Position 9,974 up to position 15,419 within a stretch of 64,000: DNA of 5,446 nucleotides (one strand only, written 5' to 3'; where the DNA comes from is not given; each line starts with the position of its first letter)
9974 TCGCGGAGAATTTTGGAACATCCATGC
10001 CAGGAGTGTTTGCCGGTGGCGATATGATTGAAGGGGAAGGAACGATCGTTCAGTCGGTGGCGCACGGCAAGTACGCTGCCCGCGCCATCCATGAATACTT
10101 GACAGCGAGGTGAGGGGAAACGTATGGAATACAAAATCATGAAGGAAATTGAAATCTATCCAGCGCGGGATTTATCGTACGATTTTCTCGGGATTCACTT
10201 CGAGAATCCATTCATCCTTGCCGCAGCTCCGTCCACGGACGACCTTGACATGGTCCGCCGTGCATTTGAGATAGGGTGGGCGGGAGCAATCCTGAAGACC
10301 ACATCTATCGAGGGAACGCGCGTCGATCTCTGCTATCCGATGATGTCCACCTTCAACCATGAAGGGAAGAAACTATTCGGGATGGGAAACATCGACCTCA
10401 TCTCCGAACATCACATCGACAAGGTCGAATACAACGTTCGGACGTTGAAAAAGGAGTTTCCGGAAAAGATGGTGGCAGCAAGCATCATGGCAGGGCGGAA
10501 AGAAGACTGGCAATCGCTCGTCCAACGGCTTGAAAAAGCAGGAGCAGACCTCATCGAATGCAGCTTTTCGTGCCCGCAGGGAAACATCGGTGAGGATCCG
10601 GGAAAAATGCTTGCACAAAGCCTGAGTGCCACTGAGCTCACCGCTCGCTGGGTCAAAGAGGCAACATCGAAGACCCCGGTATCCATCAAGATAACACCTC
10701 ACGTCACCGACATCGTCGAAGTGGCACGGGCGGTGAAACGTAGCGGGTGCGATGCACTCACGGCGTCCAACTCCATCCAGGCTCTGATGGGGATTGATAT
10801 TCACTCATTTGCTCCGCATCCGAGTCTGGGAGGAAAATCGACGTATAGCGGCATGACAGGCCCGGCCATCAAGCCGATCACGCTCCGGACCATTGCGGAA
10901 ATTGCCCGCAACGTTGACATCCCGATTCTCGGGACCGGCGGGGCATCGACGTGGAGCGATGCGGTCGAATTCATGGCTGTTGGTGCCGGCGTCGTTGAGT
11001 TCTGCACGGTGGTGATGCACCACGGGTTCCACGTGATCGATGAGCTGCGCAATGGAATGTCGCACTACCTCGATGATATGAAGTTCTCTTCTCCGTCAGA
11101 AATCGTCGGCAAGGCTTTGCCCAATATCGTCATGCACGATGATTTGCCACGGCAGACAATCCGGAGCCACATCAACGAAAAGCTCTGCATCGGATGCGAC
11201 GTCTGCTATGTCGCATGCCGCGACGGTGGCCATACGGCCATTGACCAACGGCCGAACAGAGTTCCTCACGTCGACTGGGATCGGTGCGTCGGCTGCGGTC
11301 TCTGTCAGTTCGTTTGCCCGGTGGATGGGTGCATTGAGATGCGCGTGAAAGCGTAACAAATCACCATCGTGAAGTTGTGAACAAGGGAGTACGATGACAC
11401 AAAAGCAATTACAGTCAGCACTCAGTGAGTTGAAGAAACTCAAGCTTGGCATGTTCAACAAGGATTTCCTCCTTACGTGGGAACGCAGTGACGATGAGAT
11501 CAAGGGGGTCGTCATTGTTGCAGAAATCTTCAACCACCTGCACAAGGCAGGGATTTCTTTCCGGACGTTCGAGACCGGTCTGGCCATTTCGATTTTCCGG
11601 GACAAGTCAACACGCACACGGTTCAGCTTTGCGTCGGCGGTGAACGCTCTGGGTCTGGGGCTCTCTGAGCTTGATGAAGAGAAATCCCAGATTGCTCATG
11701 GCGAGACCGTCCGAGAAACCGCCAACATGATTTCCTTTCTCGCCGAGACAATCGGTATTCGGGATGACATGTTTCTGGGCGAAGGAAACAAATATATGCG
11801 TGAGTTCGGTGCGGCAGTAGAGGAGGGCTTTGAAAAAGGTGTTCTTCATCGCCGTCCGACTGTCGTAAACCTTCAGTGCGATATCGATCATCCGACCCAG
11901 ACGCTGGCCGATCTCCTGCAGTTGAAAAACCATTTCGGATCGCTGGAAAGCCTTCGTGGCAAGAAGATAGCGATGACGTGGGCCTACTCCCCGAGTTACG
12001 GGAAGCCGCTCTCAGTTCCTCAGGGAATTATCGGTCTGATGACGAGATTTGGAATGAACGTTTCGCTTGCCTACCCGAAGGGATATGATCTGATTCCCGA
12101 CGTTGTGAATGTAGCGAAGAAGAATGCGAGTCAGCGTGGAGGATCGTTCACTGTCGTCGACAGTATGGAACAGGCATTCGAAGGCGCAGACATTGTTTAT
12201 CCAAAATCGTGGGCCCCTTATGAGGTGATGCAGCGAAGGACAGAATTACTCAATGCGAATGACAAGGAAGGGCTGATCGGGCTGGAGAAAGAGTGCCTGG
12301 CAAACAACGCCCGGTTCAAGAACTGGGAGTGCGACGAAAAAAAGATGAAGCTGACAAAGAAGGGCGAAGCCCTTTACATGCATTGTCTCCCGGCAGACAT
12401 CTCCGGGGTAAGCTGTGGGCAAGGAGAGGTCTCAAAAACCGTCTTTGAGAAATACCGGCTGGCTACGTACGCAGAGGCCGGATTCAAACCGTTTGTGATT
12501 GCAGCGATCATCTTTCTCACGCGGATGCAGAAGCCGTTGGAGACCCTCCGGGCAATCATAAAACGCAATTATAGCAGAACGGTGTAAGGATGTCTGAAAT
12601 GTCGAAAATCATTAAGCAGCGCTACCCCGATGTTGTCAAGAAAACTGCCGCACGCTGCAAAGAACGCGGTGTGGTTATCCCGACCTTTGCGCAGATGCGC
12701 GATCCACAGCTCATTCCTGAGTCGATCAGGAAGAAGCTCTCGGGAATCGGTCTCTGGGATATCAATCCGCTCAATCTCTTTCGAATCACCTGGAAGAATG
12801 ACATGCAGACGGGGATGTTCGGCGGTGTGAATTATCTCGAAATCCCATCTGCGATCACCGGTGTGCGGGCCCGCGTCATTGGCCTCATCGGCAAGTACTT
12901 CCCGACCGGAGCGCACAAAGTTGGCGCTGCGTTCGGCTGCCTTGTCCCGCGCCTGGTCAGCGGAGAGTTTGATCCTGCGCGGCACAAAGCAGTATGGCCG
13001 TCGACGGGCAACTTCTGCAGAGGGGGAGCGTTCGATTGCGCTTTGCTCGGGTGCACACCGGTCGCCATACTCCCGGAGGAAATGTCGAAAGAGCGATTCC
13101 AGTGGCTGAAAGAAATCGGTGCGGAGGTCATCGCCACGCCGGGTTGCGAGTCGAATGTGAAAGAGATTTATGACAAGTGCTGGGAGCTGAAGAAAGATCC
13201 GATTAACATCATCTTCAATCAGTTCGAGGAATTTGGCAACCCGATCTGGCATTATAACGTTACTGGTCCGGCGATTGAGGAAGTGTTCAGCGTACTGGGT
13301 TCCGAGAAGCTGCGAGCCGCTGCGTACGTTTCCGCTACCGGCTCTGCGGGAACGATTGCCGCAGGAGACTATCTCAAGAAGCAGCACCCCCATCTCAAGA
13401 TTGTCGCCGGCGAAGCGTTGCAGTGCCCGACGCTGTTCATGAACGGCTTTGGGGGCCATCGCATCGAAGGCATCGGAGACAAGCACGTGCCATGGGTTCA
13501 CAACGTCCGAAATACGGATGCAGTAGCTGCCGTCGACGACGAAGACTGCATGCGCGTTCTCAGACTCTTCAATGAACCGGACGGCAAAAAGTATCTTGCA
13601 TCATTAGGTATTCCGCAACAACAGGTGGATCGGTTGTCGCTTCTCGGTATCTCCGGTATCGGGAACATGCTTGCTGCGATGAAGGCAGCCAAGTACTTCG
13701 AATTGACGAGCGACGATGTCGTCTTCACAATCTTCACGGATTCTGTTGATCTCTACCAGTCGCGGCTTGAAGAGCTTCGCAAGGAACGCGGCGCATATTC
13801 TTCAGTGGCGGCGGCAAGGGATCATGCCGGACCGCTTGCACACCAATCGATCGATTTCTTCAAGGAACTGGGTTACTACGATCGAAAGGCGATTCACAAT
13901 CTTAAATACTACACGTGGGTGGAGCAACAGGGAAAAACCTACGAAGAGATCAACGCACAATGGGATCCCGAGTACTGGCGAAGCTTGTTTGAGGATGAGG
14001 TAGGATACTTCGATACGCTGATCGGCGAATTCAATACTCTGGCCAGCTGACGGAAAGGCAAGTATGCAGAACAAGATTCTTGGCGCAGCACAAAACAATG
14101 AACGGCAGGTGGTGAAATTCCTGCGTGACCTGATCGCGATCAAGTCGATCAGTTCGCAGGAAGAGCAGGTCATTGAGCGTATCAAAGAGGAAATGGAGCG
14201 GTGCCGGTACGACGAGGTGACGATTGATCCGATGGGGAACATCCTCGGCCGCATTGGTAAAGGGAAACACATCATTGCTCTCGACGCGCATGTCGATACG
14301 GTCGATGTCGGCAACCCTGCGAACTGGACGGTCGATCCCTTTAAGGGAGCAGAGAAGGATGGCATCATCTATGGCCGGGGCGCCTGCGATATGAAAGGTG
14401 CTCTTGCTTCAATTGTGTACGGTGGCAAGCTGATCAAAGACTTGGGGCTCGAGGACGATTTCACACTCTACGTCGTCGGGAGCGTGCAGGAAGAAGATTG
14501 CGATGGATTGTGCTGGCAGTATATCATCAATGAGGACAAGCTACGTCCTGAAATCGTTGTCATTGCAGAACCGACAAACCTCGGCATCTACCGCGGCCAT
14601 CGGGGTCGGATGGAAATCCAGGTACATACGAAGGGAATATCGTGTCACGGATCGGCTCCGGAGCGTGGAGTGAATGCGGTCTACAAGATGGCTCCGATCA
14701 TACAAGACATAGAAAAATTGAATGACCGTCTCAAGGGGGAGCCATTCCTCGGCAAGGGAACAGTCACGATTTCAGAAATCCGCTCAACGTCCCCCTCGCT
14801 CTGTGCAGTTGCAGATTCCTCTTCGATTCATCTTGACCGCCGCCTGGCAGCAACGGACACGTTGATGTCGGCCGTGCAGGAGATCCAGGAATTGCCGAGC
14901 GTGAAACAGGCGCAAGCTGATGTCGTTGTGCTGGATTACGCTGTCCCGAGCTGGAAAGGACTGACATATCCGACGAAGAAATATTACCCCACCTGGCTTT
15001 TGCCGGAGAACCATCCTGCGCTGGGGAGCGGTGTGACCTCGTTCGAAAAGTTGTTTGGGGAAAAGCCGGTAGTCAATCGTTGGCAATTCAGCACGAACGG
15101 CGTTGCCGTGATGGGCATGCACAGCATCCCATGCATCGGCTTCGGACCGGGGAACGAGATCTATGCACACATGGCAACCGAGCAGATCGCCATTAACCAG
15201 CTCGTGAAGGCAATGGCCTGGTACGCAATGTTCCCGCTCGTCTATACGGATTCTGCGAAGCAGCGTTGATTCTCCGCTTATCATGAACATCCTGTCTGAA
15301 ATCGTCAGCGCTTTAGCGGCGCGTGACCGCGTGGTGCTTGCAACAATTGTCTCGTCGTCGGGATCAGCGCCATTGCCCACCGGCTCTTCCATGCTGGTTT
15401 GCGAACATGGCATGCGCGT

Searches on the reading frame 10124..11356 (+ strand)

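Call 11: search_protein_families(library=pfam, proteins=[window:10124-11356:+])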
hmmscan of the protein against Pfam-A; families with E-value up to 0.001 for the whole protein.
window:10124-11356:+ (410 aa): 11 families
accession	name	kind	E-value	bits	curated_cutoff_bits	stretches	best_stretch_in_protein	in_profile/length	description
PF01180.27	DHO_dh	-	6.7e-30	104.7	27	1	17-315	2-290/291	Dihydroorotate dehydrogenase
PF14697.11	Fer4_21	-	5.7e-18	65.2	35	1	349-406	2-59/59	4Fe-4S dicluster domain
PF00037.32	Fer4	-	2.2e-09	37.2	21.1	1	382-401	2-21/24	4Fe-4S binding domain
PF12838.12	Fer4_7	-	1.4e-07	32.3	27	1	355-401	2-51/52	4Fe-4S dicluster domain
PF12797.12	Fer4_2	-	7.2e-07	29.2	24.5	1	380-400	2-22/22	4Fe-4S binding domain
PF01207.24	Dus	-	4.1e-06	26.6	20.4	1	101-286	40-205/311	Dihydrouridine synthase (Dus)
PF12837.12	Fer4_6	-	8.5e-06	25.9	25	0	380-402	1-22/24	4Fe-4S binding domain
PF13237.11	Fer4_10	-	2.6e-05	24.5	25.5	1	350-399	4-53/53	4Fe-4S dicluster domain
PF13484.11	Fer4_16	-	0.00019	22.6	30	0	385-400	50-65/66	4Fe-4S double cluster binding domain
PF13187.11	Fer4_9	-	0.00032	21.1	27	0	355-400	2-49/52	4Fe-4S dicluster domain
PF13534.11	Fer4_17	-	0.00081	20.3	22.2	0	355-400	2-58/61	4Fe-4S dicluster domain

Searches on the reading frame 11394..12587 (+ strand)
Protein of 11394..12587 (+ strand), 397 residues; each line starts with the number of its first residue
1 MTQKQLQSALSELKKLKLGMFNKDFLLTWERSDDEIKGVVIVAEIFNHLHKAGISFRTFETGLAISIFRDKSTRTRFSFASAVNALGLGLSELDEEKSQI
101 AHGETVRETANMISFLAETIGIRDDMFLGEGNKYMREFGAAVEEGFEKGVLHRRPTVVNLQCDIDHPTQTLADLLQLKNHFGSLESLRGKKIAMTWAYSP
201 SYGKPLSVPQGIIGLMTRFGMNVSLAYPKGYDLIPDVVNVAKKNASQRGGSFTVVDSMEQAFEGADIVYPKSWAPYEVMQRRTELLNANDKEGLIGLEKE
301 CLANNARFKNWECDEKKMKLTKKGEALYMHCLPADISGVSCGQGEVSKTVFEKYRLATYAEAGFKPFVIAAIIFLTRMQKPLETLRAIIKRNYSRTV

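Call 11: search_protein_families(library=pfam, proteins=[window:11394-12587:+])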
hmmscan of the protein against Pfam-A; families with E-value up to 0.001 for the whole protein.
window:11394-12587:+ (397 aa): 2 families
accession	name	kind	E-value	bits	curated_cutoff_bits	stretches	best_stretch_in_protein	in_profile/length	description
PF02729.26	OTCace_N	-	2.4e-23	83.3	29.9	1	23-178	1-147/148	Aspartate/ornithine carbamoyltransferase, carbamoyl-P binding domain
PF00185.30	OTCace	-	1.5e-20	74.3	29.4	1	213-375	20-156/157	Aspartate/ornithine carbamoyltransferase, Asp/Orn binding domain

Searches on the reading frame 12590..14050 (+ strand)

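Call 11: search_protein_families(library=pfam, proteins=[window:12590-14050:+])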
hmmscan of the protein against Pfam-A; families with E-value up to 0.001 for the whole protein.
window:12590-14050:+ (486 aa): 1 family
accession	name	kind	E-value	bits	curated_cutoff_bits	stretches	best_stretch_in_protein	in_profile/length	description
PF00291.31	PALP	-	8.5e-16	58.6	35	1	105-328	33-257/295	Pyridoxal-phosphate dependent enzyme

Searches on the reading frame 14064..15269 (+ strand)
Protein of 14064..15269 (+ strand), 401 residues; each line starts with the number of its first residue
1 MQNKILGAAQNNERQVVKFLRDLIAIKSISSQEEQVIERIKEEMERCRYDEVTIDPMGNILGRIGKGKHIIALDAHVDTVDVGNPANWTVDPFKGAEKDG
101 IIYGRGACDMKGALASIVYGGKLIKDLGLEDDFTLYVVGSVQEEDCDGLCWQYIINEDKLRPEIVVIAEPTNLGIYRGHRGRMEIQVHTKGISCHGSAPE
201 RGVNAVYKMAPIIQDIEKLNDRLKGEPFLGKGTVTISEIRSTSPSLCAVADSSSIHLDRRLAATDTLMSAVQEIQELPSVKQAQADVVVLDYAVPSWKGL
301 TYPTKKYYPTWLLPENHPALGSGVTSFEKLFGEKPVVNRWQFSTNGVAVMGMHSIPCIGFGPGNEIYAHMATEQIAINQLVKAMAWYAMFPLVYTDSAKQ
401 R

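Call 12: search_protein_families(library=pfam, proteins=[window:14064-15269:+])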
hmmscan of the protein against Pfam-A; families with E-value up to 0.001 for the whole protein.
window:14064-15269:+ (401 aa): 2 families
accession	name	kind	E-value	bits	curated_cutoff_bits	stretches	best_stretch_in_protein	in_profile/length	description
PF01546.33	Peptidase_M20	-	6.5e-22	78.9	24.6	1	72-389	1-202/206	Peptidase family M20/M25/M40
PF07687.19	M20_dimer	-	3.9e-15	56.2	21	1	178-280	2-101/107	Peptidase dimerisation domain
